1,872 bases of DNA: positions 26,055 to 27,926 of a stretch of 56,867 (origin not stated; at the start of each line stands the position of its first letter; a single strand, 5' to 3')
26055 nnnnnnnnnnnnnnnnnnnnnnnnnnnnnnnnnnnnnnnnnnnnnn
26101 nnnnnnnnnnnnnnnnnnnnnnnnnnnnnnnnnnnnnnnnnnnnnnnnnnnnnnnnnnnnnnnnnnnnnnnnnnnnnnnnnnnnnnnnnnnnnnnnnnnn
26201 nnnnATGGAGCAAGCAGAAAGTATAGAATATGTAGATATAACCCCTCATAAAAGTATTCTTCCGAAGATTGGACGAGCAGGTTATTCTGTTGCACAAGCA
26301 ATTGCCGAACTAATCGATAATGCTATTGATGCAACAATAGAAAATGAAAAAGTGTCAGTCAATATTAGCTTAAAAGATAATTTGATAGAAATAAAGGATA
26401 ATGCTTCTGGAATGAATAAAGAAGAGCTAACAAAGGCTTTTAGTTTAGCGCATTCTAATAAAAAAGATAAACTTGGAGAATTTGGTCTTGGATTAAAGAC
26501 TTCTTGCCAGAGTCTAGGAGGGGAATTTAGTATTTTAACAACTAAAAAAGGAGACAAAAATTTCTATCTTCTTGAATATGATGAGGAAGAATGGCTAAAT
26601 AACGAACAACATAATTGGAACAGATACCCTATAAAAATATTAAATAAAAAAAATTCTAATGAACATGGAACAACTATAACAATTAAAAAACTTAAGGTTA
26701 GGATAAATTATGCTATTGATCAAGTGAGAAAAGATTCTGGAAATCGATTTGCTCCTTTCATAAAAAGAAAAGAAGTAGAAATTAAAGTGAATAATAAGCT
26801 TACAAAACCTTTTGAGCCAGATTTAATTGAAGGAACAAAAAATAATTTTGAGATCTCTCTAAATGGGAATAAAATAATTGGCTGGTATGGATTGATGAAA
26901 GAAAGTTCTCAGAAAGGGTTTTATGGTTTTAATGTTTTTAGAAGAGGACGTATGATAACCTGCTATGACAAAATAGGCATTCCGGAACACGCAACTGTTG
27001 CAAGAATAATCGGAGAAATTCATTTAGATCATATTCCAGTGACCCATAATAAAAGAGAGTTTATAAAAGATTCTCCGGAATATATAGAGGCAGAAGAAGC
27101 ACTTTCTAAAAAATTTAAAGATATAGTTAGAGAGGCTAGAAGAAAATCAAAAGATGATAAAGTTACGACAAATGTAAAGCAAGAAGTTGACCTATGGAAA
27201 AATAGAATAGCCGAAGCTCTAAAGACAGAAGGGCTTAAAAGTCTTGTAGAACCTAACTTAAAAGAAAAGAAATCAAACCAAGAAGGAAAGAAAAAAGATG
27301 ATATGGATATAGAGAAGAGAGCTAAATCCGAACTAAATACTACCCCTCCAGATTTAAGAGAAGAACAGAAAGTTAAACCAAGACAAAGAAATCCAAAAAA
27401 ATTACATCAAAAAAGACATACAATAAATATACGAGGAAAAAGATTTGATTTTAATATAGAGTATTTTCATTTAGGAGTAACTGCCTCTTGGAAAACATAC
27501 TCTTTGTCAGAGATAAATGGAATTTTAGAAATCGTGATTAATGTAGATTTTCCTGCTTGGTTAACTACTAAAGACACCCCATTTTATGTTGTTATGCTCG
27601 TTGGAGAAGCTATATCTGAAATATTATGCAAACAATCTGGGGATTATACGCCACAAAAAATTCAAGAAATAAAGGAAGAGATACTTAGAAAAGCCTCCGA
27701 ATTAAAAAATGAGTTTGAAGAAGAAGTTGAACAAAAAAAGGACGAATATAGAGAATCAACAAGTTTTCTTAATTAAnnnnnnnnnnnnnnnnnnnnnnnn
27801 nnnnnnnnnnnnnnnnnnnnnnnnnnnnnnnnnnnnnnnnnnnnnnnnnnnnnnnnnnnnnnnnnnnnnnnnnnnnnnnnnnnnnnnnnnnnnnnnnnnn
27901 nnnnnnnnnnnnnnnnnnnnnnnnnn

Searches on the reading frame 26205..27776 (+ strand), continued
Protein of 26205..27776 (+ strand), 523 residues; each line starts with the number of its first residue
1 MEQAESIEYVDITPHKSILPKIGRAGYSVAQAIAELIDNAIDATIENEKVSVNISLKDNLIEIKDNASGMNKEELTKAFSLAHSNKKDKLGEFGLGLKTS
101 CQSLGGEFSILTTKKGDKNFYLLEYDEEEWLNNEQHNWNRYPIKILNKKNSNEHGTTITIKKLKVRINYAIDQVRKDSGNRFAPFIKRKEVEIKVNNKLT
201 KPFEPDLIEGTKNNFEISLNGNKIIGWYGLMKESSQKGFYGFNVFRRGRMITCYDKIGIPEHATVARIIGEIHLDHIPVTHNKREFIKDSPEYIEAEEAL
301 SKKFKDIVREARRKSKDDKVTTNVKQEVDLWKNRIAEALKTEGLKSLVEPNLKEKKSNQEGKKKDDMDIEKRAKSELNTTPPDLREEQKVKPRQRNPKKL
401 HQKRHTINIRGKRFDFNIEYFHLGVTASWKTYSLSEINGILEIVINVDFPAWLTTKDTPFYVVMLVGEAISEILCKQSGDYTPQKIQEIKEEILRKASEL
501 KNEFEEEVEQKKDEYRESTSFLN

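Call 56: search_protein_families(library=pfam, proteins=[L103:4751-5950:+, L137:829-1413:+, L099:5468-5980:+], max_evalue=0.05)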
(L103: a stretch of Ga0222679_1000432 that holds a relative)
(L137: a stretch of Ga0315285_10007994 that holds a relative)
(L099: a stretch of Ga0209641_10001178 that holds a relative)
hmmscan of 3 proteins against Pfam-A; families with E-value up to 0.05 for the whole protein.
L103:4751-5950:+ (400 aa): 3 families
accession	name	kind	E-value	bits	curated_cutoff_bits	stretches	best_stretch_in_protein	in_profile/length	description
PF08299.17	Bac_DnaA_C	-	1.8e-19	70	31.5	1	9-75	2-69/69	Bacterial dnaA protein helix-turn-helix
PF04545.22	Sigma70_r4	-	0.0001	22.2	24.1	1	173-223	2-48/50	Sigma-70, region 4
PF13936.12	HTH_38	-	0.0061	16.7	27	1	52-70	21-39/44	Helix-turn-helix domain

L137:829-1413:+ (195 aa): 1 family
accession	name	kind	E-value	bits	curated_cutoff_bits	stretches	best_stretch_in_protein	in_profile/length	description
PF02229.22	PC4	-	2e-10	40.4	25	1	91-140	2-51/52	Transcriptional Coactivator p15 (PC4)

L099:5468-5980:+ (171 aa): 0 families

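Call 57: search_protein_families(library=padloc, proteins=[L103:4751-5950:+, L137:829-1413:+, L099:5468-5980:+], max_evalue=0.01)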
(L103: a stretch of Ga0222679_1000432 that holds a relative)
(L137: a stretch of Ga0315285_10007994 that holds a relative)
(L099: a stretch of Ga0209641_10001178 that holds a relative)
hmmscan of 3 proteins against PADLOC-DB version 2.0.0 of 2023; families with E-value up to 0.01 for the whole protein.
L103:4751-5950:+ (400 aa): 0 families

L137:829-1413:+ (195 aa): 0 families

L099:5468-5980:+ (171 aa): 0 families

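Call 67: search_dna_similar(query=window:26205-27776:+, collection=plasmids, mode=protein, max_evalue=1e-10, max_rows=15)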
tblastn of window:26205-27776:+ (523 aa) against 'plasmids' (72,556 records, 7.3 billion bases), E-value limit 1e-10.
Records with a match: 4; places in all: 4; records where one place covers at least 80% of the query: 0.
Best place of each record, by identity: <60% 4.
By first word of the organism name: Haladaptatus 1; Hymenobacter 1; Rathayibacter 1; Deinococcus 1.
By predicted mobility (MOB-suite, as given by PLSDB): non-mobilizable 4.
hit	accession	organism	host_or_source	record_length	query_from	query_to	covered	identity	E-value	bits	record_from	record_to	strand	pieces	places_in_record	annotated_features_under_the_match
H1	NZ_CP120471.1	Haladaptatus sp. DYSN1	cell culture,sediment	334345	10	316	59%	32.8%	4e-41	166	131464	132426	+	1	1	ATP-binding protein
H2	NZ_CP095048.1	Hymenobacter cellulosilyticus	single cell,air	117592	10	309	57%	24.5%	3e-12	77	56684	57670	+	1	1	ATP-binding protein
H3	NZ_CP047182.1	Rathayibacter festucae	Androsace koso-poljanskii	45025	10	286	53%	25.7%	1e-13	82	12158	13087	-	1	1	ATP-binding protein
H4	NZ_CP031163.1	Deinococcus wulumuqiensis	cell culture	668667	10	289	54%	23.9%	1e-13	82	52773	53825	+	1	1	ATP-binding protein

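Call 75: search_protein_families(library=phrogs, proteins=[window:26205-27773:+], max_evalue=0.01)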
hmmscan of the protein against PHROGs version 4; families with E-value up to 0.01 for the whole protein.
window:26205-27773:+ (523 aa): 4 families
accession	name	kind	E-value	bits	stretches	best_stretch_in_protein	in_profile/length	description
phrog_6203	-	unknown function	1.1e-15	58.3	1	12-333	8-371/644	-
phrog_10912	-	other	4.5e-06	25.9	1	27-110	853-945/970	kinase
phrog_857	-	unknown function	4e-05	24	1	30-109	356-443/468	-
phrog_6077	-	unknown function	7.5e-05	23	1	28-99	17-83/366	-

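Call 92: search_protein_families(library=pfam, proteins=[L090:6541-7545:+], max_evalue=0.01)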
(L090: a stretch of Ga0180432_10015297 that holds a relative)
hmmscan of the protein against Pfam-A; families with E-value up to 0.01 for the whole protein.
L090:6541-7545:+ (335 aa): 1 family
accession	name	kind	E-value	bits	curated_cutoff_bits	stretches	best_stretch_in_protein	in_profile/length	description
PF14082.12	SduA_C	-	7.9e-17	62.3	27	1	159-305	3-159/159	Shedu protein SduA, C-terminal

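Call 95: search_protein_families(library=pfam, alignment_id=A7, max_evalue=0.001)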
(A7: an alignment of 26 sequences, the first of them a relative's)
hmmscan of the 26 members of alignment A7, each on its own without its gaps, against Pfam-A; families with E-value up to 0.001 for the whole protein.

A. member 1, L118:5628-6638:+ (337 aa): 1 family
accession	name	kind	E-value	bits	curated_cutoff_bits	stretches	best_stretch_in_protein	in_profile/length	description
PF04471.18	Mrr_cat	-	2.8e-23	82.7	21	1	198-312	2-115/115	Restriction endonuclease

B. families by the number of members that match (of 26 scanned): 13 families
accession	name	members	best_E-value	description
PF01936.24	NYN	3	5.4e-31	NYN domain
PF04471.18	Mrr_cat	1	2.8e-23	Restriction endonuclease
PF13589.12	HATPase_c_3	1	5.1e-21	Histidine kinase-, DNA gyrase B-, and HSP90-like ATPase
PF13456.12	RVT_3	1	3.3e-20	Reverse transcriptase-like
PF14082.12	SduA_C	1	7.9e-17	Shedu protein SduA, C-terminal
PF08937.16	ThsB_TIR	1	2e-15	Thoeris protein ThsB, TIR-like domain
PF04326.19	SLFN_AlbA_2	1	1.6e-14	Schlafen, AlbA_2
PF13365.12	Trypsin_2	1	2.5e-13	Trypsin-like peptidase domain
PF00075.30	RNase_H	1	2.9e-12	RNase H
PF02518.31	HATPase_c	1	1.3e-06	Histidine kinase-, DNA gyrase B-, and HSP90-like ATPase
PF01702.25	TGT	1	0.00015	Queuine tRNA-ribosyltransferase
PF11188.13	DUF2975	1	0.00017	Protein of unknown function (DUF2975)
PF13676.11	TIR_2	1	0.00026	TIR domain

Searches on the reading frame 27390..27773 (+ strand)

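Call 56: search_protein_families(library=pfam, proteins=[window:27390-27773:+], max_evalue=0.05)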
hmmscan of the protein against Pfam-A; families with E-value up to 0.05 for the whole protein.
window:27390-27773:+ (128 aa): 1 family
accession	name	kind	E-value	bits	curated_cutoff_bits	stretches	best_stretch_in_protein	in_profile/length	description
PF02987.21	LEA_4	-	0.047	14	51.1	0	85-118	2-35/44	Late embryogenesis abundant protein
